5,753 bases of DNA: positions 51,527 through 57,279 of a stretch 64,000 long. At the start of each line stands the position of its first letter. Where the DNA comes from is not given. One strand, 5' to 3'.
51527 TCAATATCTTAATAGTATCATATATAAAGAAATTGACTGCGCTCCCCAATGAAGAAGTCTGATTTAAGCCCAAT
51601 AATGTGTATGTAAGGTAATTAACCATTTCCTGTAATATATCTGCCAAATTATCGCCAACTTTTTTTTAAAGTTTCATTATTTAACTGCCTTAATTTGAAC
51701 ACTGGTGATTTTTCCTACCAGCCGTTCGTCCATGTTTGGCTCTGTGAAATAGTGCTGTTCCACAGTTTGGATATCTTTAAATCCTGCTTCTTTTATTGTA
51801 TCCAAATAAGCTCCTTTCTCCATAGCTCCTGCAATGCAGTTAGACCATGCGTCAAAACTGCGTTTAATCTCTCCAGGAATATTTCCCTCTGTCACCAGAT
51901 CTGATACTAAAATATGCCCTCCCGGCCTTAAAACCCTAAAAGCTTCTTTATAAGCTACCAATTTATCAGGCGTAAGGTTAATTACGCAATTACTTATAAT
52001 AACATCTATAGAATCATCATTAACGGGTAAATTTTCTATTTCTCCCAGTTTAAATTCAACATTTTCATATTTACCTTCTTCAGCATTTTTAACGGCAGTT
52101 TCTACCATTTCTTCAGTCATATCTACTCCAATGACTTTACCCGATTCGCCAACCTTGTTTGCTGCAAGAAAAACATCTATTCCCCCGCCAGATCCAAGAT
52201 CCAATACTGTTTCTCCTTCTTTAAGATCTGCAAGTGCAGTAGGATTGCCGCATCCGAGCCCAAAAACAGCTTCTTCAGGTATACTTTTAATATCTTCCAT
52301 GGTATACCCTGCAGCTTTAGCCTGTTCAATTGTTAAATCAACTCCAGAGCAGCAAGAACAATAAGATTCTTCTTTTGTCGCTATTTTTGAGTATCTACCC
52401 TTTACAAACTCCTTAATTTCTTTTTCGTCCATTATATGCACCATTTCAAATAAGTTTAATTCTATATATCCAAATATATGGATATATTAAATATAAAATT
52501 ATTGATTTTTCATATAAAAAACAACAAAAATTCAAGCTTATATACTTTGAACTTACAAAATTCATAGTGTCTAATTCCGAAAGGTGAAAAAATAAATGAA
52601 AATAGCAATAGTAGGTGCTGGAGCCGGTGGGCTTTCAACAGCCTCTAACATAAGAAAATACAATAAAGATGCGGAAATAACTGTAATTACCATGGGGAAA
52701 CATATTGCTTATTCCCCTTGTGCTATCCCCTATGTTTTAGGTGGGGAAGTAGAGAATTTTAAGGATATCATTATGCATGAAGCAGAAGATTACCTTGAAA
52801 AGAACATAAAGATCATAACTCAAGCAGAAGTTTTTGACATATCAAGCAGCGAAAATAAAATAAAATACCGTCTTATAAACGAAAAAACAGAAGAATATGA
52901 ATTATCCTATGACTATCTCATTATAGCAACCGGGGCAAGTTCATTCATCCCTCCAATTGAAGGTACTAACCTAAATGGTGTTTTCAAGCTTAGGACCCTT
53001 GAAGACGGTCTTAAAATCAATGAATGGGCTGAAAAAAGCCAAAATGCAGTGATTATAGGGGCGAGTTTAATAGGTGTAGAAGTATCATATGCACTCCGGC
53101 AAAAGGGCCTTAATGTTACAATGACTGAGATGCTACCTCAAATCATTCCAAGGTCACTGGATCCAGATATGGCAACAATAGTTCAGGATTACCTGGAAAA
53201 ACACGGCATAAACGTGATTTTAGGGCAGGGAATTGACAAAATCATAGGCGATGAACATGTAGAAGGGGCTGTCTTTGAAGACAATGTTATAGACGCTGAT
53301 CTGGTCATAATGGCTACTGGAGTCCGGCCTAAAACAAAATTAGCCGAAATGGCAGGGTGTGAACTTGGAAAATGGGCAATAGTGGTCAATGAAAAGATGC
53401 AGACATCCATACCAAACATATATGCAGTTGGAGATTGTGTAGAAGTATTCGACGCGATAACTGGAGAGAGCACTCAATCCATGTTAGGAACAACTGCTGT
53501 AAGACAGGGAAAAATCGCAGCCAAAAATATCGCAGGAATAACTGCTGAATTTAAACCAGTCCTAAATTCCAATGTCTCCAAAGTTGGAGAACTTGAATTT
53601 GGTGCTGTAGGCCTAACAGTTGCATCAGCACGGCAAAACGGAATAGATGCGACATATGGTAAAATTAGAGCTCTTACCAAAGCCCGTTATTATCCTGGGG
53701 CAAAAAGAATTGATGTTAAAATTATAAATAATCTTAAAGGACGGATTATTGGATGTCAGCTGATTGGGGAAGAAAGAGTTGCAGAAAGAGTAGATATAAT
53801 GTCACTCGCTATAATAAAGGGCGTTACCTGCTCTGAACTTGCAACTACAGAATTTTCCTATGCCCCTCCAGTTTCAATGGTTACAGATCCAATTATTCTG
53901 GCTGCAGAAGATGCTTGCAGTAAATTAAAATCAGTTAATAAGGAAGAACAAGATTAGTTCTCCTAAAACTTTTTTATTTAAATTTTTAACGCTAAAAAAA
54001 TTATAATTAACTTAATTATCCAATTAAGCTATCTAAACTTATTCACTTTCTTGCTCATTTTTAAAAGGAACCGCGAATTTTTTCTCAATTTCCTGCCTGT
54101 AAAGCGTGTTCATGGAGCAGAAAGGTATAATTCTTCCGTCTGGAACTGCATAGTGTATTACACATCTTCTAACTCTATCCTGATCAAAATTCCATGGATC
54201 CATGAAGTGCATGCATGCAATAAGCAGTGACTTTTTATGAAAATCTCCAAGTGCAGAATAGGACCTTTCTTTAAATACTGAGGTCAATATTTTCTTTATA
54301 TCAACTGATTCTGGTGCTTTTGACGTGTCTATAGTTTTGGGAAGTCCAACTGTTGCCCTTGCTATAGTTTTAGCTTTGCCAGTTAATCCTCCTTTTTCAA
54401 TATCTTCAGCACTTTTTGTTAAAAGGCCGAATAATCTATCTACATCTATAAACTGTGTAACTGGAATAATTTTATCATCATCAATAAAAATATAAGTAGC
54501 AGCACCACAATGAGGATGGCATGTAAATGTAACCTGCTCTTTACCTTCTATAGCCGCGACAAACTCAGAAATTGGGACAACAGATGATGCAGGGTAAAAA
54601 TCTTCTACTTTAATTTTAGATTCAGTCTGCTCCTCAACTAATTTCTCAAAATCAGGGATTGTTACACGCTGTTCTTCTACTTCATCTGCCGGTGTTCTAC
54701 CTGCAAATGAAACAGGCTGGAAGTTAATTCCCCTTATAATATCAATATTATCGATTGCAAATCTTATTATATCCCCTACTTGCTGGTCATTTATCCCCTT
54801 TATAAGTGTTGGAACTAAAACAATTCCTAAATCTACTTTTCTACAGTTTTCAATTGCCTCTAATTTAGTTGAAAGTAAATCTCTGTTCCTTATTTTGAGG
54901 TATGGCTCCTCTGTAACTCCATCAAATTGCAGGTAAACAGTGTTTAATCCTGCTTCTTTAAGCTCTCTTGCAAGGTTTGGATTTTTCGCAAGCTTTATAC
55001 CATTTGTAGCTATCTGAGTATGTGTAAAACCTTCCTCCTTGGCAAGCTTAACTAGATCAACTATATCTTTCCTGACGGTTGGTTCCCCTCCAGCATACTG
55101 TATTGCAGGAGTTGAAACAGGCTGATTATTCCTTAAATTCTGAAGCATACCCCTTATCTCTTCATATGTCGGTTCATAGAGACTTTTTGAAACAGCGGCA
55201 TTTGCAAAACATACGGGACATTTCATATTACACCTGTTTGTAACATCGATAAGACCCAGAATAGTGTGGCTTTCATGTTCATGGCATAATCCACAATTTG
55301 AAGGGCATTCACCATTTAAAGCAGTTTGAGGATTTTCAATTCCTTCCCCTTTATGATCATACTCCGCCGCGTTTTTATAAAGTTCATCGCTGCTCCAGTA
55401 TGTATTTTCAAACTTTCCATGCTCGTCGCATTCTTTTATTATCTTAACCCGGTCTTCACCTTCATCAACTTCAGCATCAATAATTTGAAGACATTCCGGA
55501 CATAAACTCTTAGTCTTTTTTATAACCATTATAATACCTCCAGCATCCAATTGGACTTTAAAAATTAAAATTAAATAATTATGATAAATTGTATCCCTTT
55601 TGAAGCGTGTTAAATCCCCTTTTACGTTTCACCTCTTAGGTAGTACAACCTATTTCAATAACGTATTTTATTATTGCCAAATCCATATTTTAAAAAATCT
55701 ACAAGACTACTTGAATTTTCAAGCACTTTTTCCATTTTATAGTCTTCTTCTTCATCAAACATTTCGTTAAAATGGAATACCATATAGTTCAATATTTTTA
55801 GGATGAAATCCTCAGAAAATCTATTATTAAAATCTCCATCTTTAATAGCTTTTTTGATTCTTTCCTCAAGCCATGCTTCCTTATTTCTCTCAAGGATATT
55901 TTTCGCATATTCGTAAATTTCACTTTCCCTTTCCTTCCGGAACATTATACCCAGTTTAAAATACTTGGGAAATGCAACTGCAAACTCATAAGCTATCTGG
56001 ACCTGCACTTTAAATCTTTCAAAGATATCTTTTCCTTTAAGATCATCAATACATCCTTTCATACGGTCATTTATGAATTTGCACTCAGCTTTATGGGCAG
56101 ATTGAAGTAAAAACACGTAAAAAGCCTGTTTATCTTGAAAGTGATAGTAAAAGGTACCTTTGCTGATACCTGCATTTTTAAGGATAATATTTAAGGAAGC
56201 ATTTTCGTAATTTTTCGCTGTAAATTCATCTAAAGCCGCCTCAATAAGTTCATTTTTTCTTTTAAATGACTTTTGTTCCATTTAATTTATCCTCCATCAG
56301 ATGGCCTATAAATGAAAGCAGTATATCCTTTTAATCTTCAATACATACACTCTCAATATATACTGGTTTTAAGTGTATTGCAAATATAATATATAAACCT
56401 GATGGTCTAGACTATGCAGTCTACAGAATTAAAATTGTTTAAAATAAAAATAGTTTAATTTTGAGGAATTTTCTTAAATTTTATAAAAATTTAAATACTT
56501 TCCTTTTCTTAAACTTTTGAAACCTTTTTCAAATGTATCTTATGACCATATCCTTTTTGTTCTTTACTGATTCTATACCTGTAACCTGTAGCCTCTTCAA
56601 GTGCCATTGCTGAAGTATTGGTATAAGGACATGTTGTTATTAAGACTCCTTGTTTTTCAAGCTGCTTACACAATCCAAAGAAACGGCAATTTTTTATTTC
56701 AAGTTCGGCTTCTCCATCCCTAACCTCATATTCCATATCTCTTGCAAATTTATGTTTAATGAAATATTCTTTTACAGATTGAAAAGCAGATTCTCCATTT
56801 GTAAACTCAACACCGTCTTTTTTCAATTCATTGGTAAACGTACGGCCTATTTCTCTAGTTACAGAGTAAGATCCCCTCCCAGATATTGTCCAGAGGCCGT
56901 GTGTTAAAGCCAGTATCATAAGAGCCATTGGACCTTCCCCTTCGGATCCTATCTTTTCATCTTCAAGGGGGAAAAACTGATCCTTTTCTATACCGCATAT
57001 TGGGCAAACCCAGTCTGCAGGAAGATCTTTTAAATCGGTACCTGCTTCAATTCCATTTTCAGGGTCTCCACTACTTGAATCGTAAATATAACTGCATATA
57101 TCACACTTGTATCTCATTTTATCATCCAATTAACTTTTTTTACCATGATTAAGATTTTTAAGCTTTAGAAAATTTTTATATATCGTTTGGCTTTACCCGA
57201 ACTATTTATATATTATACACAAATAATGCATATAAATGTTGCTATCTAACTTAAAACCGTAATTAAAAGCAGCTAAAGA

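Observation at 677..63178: Window-wide family of modular A-tract/T-tract mini-hairpins packed into arrays at 10 or more loci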

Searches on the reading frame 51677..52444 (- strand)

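Call 38: search_protein_families(library=pfam, proteins=[window:51677-52444:-], max_evalue=0.00001)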
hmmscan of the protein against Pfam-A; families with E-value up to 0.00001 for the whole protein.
window:51677-52444:- (255 aa): 9 families
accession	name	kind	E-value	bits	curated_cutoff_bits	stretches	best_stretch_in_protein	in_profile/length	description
PF13847.12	Methyltransf_31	-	3.1e-39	134.4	27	1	75-220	2-144/145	Methyltransferase domain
PF13649.12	Methyltransf_25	-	2.4e-21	76.7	27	1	80-176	1-97/97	Methyltransferase domain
PF01209.24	Ubie_methyltran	-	5.8e-21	75.3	20.1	1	74-204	45-173/233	ubiE/COQ5 methyltransferase family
PF08241.18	Methyltransf_11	-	1e-20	74.6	21.2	1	81-179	1-94/95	Methyltransferase domain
PF08242.18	Methyltransf_12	-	8.2e-12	46.1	30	1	81-178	1-98/98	Methyltransferase domain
PF01135.25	PCMT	-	6.2e-11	42.9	20.3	1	71-136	68-133/210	Protein-L-isoaspartate(D-aspartate) O-methyltransferase (PCMT)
PF13489.12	Methyltransf_23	-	6.6e-11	42.6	27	1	71-200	17-132/164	Methyltransferase domain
PF06325.19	PrmA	-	7e-10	39.3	22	1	74-186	159-264/296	Ribosomal protein L11 methyltransferase (PrmA)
PF05148.21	Methyltransf_8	-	5.8e-06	26.8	27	0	134-183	111-159/219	Hypothetical methyltransferase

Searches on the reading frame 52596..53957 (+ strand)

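Call 38: search_protein_families(library=pfam, proteins=[window:52596-53957:+], max_evalue=0.00001)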
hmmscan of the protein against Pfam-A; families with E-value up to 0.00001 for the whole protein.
window:52596-53957:+ (453 aa): 6 families
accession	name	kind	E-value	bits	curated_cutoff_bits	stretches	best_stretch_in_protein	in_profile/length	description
PF07992.20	Pyr_redox_2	-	6.5e-67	226.4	26.1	1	1-305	1-291/291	Pyridine nucleotide-disulphide oxidoreductase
PF00070.33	Pyr_redox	-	1e-23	84.1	22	1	151-227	2-79/82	Pyridine nucleotide-disulphide oxidoreductase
PF13738.12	Pyr_redox_3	-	5.9e-15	55.7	30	1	68-279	93-305/305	Pyridine nucleotide-disulphide oxidoreductase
PF02852.28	Pyr_redox_dim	-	1.2e-13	51.6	25.3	1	331-428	7-106/110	Pyridine nucleotide-disulphide oxidoreductase, dimerisation domain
PF01266.30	DAO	-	3.5e-08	33.8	27.9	0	2-38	1-35/353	FAD dependent oxidoreductase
PF13450.12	NAD_binding_8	-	5e-07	30.3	21.9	0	5-37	1-31/68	NAD(P)-binding Rossmann-like domain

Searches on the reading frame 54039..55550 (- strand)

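Call 38: search_protein_families(library=pfam, proteins=[window:54039-55550:-], max_evalue=0.00001)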
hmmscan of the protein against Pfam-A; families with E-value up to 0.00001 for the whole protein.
window:54039-55550:- (503 aa): 2 families
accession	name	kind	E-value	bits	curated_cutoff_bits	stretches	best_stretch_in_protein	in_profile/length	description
PF04055.27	Radical_SAM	-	5e-27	95.5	29.5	1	103-265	3-166/166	Radical SAM superfamily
PF23545.1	Zn_ribbon_HMPTM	-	1.2e-16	60.5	27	1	9-53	1-45/45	HMPTM N-terminal zinc ribbon domain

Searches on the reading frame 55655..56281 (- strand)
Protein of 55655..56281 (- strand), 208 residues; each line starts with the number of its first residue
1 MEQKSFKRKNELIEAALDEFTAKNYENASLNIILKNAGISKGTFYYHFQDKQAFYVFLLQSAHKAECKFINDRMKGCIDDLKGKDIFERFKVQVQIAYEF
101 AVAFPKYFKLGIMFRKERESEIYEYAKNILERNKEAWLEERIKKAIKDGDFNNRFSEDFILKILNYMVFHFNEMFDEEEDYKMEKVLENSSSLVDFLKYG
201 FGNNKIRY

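Call 38: search_protein_families(library=pfam, proteins=[window:55655-56281:-], max_evalue=0.00001)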
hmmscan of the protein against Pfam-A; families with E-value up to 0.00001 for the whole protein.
window:55655-56281:- (208 aa): 1 family
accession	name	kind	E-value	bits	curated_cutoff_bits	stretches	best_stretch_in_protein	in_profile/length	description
PF00440.29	TetR_N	-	4.3e-11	42.9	24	1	12-54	1-43/47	Bacterial regulatory proteins, tetR family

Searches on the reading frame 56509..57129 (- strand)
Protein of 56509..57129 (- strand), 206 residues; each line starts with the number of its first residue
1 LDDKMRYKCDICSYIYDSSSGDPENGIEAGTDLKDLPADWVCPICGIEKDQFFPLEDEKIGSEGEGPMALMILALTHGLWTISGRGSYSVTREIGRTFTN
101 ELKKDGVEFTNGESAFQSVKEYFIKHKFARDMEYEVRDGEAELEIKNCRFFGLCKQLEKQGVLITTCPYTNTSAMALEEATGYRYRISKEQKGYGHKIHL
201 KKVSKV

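Call 38: search_protein_families(library=pfam, proteins=[window:56509-57129:-], max_evalue=0.00001)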
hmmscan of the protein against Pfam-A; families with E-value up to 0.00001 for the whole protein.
window:56509-57129:- (206 aa): 1 family
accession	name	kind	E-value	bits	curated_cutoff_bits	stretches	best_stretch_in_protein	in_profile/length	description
PF00301.25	Rubredoxin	-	1.3e-21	76.8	23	1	6-52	1-47/47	Rubredoxin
